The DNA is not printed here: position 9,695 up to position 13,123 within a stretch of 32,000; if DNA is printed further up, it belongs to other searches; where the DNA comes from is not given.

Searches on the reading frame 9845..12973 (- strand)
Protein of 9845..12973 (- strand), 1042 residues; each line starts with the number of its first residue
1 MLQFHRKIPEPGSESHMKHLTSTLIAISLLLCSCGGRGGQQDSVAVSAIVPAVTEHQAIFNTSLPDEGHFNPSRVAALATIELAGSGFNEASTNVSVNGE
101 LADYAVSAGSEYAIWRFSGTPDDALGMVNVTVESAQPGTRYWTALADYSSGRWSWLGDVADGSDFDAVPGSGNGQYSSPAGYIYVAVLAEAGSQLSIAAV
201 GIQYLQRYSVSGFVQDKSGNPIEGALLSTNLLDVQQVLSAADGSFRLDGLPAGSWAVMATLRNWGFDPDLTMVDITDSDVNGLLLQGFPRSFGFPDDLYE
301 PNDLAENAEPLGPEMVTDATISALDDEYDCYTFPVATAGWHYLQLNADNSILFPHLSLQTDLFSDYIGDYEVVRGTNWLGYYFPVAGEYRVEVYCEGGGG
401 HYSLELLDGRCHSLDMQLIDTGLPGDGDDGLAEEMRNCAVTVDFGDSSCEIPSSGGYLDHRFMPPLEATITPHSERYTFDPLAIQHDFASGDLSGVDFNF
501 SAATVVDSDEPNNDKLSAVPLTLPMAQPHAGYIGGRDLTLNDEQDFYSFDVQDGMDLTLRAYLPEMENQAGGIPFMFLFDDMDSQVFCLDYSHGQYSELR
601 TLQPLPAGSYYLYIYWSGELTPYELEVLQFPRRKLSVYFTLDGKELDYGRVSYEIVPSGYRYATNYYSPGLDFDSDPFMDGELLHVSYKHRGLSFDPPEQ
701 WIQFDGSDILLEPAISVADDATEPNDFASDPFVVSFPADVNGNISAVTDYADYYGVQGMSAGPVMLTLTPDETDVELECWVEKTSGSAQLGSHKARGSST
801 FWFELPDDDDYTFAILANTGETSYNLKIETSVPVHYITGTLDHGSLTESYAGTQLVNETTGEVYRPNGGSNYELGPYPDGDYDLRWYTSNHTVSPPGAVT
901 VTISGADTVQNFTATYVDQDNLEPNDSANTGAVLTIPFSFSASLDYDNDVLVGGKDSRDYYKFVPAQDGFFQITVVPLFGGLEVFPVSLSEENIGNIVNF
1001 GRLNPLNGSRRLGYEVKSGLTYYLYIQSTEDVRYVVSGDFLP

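Call 14: search_protein_families(library=pfam, proteins=[window:9845-12973:-], max_evalue=0.01)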
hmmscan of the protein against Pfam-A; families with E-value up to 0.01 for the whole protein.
window:9845-12973:- (1042 aa): 2 families
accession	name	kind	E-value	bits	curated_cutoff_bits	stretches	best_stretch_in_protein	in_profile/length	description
PF13620.12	CarboxypepD_reg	-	2e-08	34.9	32.3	1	209-260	1-55/82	Carboxypeptidase regulatory-like domain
PF09430.16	EMC7_beta-sandw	-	0.00043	20.9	26.6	0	235-278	21-62/122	ER membrane protein complex subunit 7, beta-sandwich domain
